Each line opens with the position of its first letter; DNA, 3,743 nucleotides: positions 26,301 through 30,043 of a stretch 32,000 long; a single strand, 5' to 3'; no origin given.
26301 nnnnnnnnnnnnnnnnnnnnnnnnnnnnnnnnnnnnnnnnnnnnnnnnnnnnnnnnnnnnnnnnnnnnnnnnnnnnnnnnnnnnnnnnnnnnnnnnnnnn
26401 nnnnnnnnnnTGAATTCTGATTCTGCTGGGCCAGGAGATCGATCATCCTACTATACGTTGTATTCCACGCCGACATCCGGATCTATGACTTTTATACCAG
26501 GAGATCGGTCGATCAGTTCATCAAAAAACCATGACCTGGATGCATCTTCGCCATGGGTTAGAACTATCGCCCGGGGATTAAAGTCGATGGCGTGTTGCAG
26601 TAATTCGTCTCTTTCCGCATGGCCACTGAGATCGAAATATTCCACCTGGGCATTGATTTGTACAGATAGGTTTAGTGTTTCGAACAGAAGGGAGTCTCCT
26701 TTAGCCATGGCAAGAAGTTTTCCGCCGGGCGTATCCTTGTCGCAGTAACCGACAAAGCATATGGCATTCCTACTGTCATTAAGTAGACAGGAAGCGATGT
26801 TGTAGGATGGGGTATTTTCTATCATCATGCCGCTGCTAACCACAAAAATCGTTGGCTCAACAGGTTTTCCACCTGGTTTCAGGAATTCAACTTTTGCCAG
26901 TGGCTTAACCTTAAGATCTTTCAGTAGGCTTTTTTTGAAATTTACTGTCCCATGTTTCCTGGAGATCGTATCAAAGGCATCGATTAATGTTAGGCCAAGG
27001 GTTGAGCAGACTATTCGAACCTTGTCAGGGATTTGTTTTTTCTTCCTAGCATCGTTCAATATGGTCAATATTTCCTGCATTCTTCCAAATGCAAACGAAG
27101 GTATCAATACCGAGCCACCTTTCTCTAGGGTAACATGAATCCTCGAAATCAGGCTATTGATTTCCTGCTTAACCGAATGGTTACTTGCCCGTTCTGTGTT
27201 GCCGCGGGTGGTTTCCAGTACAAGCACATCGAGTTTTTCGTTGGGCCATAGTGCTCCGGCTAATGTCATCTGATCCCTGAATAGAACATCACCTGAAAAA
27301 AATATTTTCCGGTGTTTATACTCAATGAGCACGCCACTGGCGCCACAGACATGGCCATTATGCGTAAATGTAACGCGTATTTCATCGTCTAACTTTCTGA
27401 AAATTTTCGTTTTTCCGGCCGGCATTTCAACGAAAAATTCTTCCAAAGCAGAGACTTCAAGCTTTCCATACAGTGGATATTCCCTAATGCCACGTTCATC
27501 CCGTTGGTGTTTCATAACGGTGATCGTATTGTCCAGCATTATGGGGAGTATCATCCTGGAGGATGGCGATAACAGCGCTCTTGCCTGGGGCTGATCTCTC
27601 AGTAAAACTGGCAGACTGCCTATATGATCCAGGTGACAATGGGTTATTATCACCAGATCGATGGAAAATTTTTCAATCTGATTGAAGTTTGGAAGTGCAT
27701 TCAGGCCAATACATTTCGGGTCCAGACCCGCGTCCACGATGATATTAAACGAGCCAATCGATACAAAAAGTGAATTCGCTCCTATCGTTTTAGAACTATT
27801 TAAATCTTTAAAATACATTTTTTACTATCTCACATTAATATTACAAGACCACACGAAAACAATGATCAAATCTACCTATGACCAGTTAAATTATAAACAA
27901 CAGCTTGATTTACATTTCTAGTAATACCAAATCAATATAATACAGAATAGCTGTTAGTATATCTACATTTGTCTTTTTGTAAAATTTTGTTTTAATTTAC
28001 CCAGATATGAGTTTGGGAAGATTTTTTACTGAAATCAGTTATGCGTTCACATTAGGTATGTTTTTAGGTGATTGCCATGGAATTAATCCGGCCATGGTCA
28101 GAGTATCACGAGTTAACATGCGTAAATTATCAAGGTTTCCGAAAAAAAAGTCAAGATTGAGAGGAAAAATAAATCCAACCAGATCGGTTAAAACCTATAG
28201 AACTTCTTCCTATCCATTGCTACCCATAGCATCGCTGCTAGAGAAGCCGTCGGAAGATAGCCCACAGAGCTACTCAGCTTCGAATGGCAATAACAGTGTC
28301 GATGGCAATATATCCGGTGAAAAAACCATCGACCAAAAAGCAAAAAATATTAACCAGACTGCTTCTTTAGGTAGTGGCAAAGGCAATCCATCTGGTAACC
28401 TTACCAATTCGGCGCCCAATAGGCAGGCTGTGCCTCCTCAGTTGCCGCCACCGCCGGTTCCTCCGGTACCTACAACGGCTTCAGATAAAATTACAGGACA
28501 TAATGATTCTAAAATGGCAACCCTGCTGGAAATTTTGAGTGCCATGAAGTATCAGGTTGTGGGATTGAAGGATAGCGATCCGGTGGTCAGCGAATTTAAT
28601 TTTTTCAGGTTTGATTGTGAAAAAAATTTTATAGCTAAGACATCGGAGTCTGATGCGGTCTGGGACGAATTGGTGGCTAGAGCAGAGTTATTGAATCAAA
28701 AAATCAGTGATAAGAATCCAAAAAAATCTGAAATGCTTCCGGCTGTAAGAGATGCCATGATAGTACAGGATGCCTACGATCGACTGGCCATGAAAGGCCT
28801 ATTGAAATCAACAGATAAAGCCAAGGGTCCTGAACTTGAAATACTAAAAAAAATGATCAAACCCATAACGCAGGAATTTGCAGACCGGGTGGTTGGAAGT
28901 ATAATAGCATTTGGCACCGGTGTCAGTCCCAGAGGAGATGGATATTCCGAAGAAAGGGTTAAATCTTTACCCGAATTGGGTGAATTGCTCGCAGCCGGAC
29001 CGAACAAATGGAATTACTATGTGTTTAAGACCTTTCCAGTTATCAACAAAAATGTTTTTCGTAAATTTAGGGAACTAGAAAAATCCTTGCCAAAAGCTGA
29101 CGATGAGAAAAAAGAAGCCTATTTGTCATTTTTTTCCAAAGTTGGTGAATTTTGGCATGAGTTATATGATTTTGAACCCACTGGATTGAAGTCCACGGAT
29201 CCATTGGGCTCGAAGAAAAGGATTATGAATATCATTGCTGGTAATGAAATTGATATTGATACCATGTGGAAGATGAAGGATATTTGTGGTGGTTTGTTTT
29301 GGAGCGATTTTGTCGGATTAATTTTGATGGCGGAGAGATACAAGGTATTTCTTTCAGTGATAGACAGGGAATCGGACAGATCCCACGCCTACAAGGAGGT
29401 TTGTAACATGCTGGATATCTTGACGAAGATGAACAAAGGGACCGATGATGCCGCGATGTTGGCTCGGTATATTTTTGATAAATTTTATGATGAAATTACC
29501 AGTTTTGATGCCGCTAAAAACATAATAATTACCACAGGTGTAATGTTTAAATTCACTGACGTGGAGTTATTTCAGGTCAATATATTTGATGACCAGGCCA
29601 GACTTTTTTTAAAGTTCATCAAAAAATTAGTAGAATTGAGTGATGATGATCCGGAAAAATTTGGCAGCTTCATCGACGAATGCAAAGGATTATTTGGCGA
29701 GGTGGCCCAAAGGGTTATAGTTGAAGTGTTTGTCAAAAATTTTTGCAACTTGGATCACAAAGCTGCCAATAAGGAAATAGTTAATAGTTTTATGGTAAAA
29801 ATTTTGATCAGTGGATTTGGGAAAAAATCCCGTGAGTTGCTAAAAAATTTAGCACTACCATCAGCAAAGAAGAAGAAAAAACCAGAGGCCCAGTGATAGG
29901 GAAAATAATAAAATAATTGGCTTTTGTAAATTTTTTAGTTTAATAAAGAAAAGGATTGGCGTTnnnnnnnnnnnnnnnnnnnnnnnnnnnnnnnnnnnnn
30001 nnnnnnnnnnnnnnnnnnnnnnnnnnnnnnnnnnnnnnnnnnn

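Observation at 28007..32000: Tandem pair of large lineage-specific paralogues with a eukaryote-interaction-like modular architecture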

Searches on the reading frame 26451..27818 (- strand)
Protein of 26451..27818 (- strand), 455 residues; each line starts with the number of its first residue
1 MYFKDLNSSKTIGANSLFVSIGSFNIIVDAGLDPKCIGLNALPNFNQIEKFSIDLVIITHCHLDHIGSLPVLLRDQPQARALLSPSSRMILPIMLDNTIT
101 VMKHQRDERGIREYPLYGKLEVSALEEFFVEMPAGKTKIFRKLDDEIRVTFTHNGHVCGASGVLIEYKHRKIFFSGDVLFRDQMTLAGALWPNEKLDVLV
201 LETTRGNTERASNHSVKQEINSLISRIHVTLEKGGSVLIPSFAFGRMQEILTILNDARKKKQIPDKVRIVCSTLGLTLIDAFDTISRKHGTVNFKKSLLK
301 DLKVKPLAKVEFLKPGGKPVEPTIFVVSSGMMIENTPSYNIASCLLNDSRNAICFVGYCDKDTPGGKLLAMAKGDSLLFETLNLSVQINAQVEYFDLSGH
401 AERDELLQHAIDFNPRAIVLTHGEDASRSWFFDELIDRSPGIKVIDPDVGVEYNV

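Call 8: search_protein_families(library=pfam, proteins=[window:26451-27818:-], max_evalue=0.00001)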
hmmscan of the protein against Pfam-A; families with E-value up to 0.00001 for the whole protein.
window:26451-27818:- (455 aa): 4 families
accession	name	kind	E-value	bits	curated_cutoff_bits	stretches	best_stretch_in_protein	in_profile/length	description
PF00753.33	Lactamase_B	-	6.8e-16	59.2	22.7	1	14-220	6-178/196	Metallo-beta-lactamase superfamily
PF07521.17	RMMBL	-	5.5e-11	42.7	21.6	1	386-444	2-60/63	Zn-dependent metallo-hydrolase RNA specificity domain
PF12706.13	Lactamase_B_2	-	1.6e-10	41.3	27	1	25-225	2-174/200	Beta-lactamase superfamily domain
PF10996.14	Beta-Casp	-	5.3e-09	37.1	27.7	1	247-368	1-120/120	Beta-Casp domain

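Call 50: find_related_loci(query=window:26451-27815:-, collection=genome_contigs, flank=10000)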
Query window:26451-27815:- (454 aa) in genome_contigs; peptide patterns used: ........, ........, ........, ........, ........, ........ (x = any residue, [..] = any of these).
102 stretches matched a pattern; 45 encode a relative of the query (tblastn E <= 1e-3); 45 distinct loci.
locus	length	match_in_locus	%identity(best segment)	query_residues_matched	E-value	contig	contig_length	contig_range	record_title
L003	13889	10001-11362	60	1-454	0e+0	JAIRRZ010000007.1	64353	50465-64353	MAG: Puniceicoccales bacterium isolate Ct408_bin149 k119_2747187, whole genome shotgun sequence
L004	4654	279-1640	58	1-454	0e+0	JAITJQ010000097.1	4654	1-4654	MAG: Puniceicoccales bacterium isolate Pcl387_bin18 k119_1387377, whole genome shotgun sequence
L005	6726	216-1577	58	1-454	0e+0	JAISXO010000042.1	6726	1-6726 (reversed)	MAG: Puniceicoccales bacterium isolate Nc350_bin186 k119_1020899, whole genome shotgun sequence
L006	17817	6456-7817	59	1-454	0e+0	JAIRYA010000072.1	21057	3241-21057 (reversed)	MAG: Puniceicoccales bacterium isolate Gsp477_bin23 k119_3105741, whole genome shotgun sequence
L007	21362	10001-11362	58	1-454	0e+0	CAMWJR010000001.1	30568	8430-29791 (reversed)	MAG TPA_asm: uncultured Verrucomicrobia bacterium isolate SRR14411247_bin.11_metawrap_v1.3_MAG genome assembly, contig:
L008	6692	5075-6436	57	1-454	0e+0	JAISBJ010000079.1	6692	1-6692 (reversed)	MAG: Puniceicoccales bacterium isolate Gx481_bin202 k119_543654, whole genome shotgun sequence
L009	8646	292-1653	58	1-454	0e+0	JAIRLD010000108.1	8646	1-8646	MAG: Puniceicoccales bacterium isolate Cc175_bin33 k119_3088142, whole genome shotgun sequence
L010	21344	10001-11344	49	4-454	6e-143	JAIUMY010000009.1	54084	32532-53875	MAG: Opitutales bacterium isolate PBR18_bin56 bin56.contig0008, whole genome shotgun sequence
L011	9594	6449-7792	51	4-454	6e-143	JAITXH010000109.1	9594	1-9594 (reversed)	MAG: Puniceicoccales bacterium isolate Zx50_bin46 k119_3041837, whole genome shotgun sequence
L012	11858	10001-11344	49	4-454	6e-142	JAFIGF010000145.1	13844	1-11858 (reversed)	MAG: Opitutales bacterium isolate coassembly_bin.52 k141_87739, whole genome shotgun sequence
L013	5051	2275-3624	49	4-454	6e-140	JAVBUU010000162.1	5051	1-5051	MAG: Opitutales bacterium isolate EPI_MAG_00287 c_000004789141, whole genome shotgun sequence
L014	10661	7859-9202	47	4-454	2e-135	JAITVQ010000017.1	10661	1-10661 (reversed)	MAG: Puniceicoccales bacterium isolate TD116_bin50 k119_1476945, whole genome shotgun sequence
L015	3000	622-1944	46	4-447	2e-135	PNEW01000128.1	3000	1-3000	Verrucomicrobia bacterium Opi.OSU.00C Opi.OSU.00C.003N.0, whole genome shotgun sequence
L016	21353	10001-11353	44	1-453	1e-127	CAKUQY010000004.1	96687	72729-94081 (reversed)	MAG: uncultured Opitutales bacterium isolate REFINED_METABAT215_TOP10_CONTIGS_1500_ASSEMBLY_K77_MERGED__Hadza_MoBio_hadz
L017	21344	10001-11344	43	2-454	3e-122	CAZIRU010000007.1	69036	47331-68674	MAG TPA_asm: uncultured Verrucomicrobiota bacterium isolate SRP192927_co3_44 genome assembly, contig: NODE_633_length_69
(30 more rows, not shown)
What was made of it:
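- The closest relatives are Puniceicoccales termite-gut MAGs (call 50).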

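Call 78: find_related_loci(query=window:26451-27815:-, collection=metagenome_contigs, flank=10000)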
Query window:26451-27815:- (454 aa) in metagenome_contigs; peptide patterns used: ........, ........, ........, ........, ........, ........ (x = any residue, [..] = any of these).
140 stretches matched a pattern; 34 encode a relative of the query (tblastn E <= 1e-3); 34 distinct loci.
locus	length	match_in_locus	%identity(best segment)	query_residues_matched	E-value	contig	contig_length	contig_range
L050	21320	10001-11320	47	4-446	5e-138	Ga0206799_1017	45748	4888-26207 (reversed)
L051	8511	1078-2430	45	2-454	6e-133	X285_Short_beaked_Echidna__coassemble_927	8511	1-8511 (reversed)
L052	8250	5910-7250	45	2-454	4e-131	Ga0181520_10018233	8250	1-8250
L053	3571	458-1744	46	2-434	5e-134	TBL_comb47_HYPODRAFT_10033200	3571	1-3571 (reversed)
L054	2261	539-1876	44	4-454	3e-128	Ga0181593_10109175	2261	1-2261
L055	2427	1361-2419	44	4-359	5e-95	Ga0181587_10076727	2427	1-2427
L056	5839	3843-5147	35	11-450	9e-70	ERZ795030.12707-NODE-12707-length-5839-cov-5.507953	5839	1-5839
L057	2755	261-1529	35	5-429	6e-69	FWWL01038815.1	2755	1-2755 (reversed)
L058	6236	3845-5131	32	2-432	1e-67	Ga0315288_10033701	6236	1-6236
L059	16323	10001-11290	32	2-433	1e-67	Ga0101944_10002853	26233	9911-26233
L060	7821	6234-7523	32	2-433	2e-67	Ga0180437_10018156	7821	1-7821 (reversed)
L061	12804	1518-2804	32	2-432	2e-66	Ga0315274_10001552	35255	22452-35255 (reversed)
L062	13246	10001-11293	32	2-434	4e-66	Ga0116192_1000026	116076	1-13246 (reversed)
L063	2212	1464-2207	44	4-253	7e-68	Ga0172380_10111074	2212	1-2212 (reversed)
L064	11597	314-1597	33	1-430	1e-65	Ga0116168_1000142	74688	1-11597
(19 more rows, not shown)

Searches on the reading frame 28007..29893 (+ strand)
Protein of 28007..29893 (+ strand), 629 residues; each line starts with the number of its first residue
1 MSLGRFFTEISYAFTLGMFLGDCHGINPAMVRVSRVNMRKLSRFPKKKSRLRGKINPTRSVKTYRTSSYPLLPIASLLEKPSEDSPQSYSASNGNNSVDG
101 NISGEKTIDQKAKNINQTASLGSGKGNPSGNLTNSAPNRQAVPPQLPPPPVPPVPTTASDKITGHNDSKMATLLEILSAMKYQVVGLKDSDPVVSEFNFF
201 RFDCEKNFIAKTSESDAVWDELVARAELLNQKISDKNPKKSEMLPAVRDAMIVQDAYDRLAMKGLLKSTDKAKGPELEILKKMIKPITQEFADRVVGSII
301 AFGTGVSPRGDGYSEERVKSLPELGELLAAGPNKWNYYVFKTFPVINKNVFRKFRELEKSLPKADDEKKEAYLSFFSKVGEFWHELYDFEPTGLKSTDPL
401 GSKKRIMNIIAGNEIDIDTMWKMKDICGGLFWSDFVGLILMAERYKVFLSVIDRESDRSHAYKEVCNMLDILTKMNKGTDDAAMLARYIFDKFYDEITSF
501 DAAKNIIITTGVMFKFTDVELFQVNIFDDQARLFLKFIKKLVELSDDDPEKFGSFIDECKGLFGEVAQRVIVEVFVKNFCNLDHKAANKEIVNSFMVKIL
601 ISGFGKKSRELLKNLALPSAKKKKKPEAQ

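Call 6: search_protein_families(library=pfam, proteins=[window:28007-29893:+], max_evalue=1)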
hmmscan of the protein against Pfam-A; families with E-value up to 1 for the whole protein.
window:28007-29893:+ (629 aa): 2 families
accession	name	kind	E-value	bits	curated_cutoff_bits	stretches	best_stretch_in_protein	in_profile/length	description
PF15594.11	Imm50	-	0.037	14.5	27.1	1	511-559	10-56/118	Immunity protein 50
PF05308.16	Mito_fiss_reg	-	0.11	13.2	26.3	0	455-477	218-240/244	Mitochondrial fission regulator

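Call 7: search_protein_families(library=ncbifam, proteins=[window:28007-29893:+], max_evalue=1)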
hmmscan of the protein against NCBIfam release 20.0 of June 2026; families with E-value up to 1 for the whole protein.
window:28007-29893:+ (629 aa): 0 families
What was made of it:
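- On ZipA: No Pfam or NCBIfam hit (calls 6, 7).
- There is no TonB_C or other envelope-domain hit (calls 6, 7).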

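Call 10: find_homologous_proteins(query=window:28007-29893:+)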
Query window:28007-29893:+ (629 aa): 1 proteins with E <= 0.001 among 8000 candidates.
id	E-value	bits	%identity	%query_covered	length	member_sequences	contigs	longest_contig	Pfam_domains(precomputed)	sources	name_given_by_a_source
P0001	0.0e+0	1417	100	100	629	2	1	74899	-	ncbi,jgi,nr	ncbi:MAG: hypothetical protein LBB20_03405 [Puniceicoccales bacterium]|jgi:hypothetical protein|nr:h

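Call 13: find_encoding_contigs(protein=P0001, flank=10000)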
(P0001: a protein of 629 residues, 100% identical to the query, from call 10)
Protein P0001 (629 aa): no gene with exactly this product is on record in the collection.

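Call 46: find_encoding_contigs(protein=P0004, flank=10000)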
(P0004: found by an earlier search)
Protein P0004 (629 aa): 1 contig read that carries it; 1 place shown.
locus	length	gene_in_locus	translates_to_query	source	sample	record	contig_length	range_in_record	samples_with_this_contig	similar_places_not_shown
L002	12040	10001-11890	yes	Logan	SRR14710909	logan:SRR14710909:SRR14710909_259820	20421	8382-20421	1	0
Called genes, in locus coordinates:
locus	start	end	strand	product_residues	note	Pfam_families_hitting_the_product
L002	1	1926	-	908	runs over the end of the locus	PF00133:tRNA-synt_1, PF09334:tRNA-synt_1g, PF13603:tRNA-synt_1_2 (faint), PF08264:Anticodon_1, PF10458:Val_tRNA-synt_C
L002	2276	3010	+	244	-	PF00072:Response_reg, PF00486:Trans_reg_C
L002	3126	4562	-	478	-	PF03219:TLC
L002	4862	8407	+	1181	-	PF01855:POR_N, PF17147:PFOR_II, PF01558:POR, PF10371:EKR, PF12838:Fer4_7, PF13187:Fer4_9 (weak), PF13237:Fer4_10 (weak), PF02775:TPP_enzyme_C, +5 more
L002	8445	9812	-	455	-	PF00753:Lactamase_B, PF23023:Anti-Pycsar_Apyc1, PF12706:Lactamase_B_2, PF10996:Beta-Casp, PF07521:RMMBL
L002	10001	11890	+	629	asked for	-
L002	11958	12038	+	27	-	?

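Call 79: search_protein_families(library=padloc, proteins=[window:28007-29893:+], max_evalue=0.1)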
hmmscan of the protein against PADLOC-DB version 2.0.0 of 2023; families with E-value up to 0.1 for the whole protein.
window:28007-29893:+ (629 aa): 1 family
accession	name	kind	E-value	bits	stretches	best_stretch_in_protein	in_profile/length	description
PDLC04682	PDC-M49B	-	0.013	14.2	0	344-378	59-93/97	-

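Call 80: search_protein_families(library=phrogs, proteins=[window:28007-29893:+], max_evalue=0.1)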
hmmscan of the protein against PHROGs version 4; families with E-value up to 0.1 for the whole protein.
window:28007-29893:+ (629 aa): 0 families
